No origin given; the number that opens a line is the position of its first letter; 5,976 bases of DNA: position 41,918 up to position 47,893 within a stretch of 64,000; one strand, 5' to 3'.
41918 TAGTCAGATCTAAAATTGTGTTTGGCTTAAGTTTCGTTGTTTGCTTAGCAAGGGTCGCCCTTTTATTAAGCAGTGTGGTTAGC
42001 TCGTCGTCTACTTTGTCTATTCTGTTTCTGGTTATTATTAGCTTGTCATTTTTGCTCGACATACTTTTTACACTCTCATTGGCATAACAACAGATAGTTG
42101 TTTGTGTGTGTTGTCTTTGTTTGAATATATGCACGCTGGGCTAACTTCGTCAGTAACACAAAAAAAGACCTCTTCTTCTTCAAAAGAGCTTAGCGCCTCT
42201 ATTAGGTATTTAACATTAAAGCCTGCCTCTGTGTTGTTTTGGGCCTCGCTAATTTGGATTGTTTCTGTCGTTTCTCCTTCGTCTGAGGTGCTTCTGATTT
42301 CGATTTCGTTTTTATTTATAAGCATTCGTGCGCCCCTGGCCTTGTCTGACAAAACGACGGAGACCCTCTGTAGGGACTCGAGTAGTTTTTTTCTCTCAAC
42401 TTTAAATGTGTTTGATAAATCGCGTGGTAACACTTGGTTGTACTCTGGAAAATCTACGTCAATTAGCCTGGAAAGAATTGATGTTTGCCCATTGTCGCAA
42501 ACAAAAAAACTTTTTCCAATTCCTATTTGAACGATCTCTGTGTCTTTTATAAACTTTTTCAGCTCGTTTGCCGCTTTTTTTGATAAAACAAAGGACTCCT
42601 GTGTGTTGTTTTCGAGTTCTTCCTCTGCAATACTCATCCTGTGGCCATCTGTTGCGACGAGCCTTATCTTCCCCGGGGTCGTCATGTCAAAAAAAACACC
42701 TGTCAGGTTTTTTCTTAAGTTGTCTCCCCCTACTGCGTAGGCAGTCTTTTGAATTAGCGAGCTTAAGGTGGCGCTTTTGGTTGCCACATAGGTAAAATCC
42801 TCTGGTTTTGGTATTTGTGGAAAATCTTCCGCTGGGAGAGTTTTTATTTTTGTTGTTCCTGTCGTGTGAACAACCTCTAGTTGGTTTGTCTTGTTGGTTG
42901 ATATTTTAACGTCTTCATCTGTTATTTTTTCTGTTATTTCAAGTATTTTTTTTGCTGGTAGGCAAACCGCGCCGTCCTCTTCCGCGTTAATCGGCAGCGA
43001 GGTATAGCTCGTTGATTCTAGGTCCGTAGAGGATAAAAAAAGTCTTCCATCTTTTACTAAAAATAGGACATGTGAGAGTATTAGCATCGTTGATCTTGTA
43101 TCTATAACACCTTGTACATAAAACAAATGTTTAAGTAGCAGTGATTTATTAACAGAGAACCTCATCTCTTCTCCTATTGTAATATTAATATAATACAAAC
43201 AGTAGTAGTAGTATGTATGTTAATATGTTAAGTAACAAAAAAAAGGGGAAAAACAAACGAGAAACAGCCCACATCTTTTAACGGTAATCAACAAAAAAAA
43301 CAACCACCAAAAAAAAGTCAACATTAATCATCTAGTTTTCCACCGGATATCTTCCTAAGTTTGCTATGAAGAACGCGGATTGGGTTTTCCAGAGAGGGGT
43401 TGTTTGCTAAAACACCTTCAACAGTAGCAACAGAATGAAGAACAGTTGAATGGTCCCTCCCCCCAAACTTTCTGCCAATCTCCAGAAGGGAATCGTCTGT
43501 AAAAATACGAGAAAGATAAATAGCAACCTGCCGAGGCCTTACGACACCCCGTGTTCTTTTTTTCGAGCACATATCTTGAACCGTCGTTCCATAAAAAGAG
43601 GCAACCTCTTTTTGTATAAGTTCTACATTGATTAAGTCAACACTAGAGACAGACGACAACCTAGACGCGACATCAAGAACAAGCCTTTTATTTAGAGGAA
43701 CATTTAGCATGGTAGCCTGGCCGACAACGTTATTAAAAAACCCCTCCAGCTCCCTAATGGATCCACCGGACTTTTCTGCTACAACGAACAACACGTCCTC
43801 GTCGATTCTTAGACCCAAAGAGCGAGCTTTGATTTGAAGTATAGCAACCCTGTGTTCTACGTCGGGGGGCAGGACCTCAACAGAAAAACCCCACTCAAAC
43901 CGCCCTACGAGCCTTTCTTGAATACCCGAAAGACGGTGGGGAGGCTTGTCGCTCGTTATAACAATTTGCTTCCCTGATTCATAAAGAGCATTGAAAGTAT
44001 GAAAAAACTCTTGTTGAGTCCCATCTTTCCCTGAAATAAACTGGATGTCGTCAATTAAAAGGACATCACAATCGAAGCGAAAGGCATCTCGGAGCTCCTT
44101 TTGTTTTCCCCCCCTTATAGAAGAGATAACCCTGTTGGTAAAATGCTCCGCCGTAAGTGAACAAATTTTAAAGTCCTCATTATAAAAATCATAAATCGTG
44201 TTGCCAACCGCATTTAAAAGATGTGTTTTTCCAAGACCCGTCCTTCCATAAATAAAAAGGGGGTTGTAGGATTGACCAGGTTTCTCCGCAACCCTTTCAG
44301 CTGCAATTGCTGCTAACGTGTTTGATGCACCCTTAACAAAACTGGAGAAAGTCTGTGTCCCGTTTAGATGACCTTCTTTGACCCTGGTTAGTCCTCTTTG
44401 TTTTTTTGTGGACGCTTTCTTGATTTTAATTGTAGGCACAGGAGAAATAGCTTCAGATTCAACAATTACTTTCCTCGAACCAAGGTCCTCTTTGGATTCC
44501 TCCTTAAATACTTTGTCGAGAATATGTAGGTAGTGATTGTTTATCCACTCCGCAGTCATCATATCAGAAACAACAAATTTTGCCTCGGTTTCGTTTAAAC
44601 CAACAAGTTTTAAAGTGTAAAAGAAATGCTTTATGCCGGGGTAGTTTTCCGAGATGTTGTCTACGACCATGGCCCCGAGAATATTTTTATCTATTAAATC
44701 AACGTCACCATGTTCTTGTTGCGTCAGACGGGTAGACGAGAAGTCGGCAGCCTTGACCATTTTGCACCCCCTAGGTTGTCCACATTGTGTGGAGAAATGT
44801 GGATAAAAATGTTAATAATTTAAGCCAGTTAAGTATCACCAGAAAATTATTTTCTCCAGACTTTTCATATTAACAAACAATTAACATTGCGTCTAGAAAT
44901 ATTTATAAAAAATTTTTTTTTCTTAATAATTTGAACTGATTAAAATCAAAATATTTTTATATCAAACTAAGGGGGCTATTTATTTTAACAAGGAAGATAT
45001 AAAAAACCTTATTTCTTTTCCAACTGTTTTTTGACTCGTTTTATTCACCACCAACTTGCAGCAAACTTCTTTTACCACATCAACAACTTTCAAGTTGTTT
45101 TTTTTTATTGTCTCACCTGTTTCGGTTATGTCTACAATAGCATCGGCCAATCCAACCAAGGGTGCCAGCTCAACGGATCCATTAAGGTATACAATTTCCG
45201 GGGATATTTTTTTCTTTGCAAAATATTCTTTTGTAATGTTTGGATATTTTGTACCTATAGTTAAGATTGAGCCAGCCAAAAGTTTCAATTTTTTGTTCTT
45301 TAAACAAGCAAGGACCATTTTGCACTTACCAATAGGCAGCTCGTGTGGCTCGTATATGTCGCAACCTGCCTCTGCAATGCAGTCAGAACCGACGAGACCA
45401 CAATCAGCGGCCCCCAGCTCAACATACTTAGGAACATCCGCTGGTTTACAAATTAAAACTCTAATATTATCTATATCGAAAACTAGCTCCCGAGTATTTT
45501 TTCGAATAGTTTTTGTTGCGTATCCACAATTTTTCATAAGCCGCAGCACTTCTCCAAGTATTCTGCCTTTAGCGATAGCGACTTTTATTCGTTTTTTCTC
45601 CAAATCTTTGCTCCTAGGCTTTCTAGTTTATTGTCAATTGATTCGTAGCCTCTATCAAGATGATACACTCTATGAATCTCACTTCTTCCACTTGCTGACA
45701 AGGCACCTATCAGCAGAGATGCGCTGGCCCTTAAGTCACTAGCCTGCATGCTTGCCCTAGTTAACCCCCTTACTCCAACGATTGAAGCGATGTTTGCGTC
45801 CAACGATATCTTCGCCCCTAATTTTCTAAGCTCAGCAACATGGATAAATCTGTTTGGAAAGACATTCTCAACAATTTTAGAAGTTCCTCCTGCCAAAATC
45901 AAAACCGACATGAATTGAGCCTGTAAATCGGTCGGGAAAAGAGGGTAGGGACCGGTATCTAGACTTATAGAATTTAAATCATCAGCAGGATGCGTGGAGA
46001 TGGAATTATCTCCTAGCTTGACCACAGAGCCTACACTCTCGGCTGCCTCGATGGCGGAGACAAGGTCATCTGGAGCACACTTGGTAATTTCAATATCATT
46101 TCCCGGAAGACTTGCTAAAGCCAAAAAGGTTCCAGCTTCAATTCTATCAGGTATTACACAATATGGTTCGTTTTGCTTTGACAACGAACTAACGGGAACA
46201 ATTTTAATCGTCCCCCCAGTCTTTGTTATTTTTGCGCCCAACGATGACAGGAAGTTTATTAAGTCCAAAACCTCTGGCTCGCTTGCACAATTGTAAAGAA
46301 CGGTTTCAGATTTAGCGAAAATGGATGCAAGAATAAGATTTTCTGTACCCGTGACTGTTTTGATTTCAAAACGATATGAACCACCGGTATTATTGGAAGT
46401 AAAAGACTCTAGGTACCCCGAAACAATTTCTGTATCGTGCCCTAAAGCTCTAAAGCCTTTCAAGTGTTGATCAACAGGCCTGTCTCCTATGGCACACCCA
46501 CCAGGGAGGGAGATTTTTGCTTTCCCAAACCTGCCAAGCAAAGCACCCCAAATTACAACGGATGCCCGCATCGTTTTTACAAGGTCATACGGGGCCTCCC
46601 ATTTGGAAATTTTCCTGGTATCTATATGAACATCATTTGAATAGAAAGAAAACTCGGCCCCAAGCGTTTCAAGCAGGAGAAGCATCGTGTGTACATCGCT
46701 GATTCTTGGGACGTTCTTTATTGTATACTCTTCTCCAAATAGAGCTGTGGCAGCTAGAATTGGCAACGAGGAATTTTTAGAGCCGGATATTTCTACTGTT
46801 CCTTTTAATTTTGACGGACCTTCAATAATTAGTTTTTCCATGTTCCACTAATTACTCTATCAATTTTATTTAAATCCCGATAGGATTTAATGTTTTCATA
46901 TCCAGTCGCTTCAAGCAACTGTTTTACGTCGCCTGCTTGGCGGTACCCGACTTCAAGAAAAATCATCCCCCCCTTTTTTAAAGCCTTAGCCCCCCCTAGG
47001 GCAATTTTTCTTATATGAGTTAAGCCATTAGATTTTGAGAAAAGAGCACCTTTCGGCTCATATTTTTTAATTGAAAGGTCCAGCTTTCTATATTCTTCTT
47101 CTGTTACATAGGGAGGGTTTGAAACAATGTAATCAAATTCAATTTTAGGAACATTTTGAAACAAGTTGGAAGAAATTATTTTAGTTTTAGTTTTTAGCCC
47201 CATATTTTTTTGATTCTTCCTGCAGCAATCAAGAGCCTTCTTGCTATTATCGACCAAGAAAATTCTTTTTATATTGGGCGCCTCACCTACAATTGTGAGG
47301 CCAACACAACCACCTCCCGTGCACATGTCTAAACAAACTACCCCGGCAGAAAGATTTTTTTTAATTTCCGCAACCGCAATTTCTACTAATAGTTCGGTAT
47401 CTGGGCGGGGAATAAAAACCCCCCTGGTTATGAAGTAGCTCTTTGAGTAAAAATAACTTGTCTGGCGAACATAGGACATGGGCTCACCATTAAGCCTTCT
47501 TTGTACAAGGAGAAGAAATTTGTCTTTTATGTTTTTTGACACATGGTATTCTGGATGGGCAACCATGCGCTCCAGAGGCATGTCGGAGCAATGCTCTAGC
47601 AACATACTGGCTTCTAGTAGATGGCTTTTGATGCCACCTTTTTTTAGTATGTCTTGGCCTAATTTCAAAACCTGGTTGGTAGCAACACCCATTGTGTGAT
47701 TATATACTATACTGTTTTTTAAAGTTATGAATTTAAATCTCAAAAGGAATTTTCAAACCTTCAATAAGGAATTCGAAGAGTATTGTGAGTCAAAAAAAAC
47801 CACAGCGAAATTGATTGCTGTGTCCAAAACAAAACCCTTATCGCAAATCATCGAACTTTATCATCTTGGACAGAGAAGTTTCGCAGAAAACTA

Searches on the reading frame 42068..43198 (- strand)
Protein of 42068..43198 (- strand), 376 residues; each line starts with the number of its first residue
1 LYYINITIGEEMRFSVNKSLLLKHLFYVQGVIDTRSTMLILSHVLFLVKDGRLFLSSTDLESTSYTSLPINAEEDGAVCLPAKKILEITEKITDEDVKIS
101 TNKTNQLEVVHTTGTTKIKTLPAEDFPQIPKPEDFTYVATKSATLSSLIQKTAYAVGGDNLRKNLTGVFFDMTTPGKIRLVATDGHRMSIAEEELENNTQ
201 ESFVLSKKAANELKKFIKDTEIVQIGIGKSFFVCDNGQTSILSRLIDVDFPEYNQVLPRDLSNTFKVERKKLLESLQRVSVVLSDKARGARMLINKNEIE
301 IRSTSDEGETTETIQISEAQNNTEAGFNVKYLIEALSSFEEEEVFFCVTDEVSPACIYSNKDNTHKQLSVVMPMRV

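Call 35: search_protein_families(library=pfam, proteins=[window:42068-43198:-], max_evalue=0.001)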
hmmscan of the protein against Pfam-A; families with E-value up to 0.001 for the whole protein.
window:42068-43198:- (376 aa): 3 families
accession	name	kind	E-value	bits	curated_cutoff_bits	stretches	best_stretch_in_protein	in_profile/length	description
PF02767.21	DNA_pol3_beta_2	-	4.7e-26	91.8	27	1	141-252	3-116/116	DNA polymerase III beta subunit, central domain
PF00712.24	DNA_pol3_beta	-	7.9e-26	91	24.4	1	12-130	1-120/120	DNA polymerase III beta subunit, N-terminal domain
PF02768.20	DNA_pol3_beta_3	-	1.1e-20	74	27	1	255-375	2-121/121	DNA polymerase III beta subunit, C-terminal domain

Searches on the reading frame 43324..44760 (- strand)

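Call 35: search_protein_families(library=pfam, proteins=[window:43324-44760:-], max_evalue=0.001)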
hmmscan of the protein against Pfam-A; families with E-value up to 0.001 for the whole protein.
window:43324-44760:- (478 aa): 8 families
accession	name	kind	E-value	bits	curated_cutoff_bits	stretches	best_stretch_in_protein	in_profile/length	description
PF00308.24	Bac_DnaA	-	3.5e-60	203.3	23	1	132-294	1-161/162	Bacterial DnaA ATPAse domain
PF08299.17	Bac_DnaA_C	-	5e-26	91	31.5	1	379-446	1-68/69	Bacterial dnaA protein helix-turn-helix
PF01695.23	IstB_IS21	-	5.1e-06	26.6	24.1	1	168-273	95-195/238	IstB-like ATP binding protein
PF00004.35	AAA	-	1.3e-05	26.1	21.2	1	169-261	2-93/131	ATPase family associated with various cellular activities (AAA)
PF13173.12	AAA_14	-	4.5e-05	23.9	27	1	166-298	3-122/129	AAA domain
PF01637.24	ATPase_2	-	0.00013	22.3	33.2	1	163-272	18-118/225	ATPase domain predominantly from Archaea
PF13401.12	AAA_22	-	0.00063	20.5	27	0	167-258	7-106/130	AAA domain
PF11638.13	DnaA_N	-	0.00085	19.4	24.6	0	44-86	21-64/65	DnaA N-terminal domain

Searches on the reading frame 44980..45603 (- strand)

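Call 35: search_protein_families(library=pfam, proteins=[window:44980-45603:-], max_evalue=0.001)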
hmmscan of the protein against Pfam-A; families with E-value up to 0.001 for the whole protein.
window:44980-45603:- (207 aa): 1 family
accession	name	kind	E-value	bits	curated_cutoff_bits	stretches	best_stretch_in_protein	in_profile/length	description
PF01634.23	HisG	-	9.1e-48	162.6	25.5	1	53-204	1-155/158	ATP phosphoribosyltransferase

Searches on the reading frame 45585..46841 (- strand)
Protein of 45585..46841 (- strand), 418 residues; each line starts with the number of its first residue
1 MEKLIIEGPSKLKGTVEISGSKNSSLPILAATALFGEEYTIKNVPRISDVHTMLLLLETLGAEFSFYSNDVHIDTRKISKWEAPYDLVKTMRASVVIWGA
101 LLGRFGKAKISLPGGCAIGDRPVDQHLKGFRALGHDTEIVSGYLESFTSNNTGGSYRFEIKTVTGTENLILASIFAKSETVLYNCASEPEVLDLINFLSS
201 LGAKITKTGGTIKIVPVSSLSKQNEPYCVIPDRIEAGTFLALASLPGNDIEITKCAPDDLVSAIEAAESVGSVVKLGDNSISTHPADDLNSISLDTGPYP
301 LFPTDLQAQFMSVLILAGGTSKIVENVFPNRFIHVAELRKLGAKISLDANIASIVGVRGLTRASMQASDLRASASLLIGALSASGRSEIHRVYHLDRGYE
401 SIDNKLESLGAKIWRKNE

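Call 35: search_protein_families(library=pfam, proteins=[window:45585-46841:-], max_evalue=0.001)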
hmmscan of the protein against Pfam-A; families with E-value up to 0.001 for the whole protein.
window:45585-46841:- (418 aa): 1 family
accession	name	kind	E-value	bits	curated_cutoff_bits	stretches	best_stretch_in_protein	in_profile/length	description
PF00275.25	EPSP_synthase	-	2.2e-84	284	22.8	1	7-406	2-417/417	EPSP synthase (3-phosphoshikimate 1-carboxyvinyltransferase)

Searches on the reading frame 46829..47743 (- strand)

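Call 35: search_protein_families(library=pfam, proteins=[window:46829-47743:-], max_evalue=0.001)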
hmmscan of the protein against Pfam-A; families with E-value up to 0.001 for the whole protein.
window:46829-47743:- (304 aa): 7 families
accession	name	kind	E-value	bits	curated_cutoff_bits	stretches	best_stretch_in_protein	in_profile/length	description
PF05175.20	MTS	-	1.5e-14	54.5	23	1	127-217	27-113/170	Methyltransferase small domain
PF17827.6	PrmC_N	-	2.7e-12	47.5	23.4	1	24-92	1-69/71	PrmC N-terminal domain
PF03602.21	Cons_hypoth95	-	1.8e-09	38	24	1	129-221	37-132/182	Conserved hypothetical protein 95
PF01170.24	UPF0020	-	6.8e-06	26.4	22.3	1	158-212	76-131/197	RMKL-like, methyltransferase domain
PF07669.17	Eco57I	-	3.5e-05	24.4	25.3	1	174-227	39-96/171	Eco57I restriction-modification methylase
PF13847.12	Methyltransf_31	-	0.00021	21.4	27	1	133-210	3-82/145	Methyltransferase domain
PF09445.16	Methyltransf_15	-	0.00052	20.1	22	0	136-212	3-81/165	RNA cap guanine-N2 methyltransferase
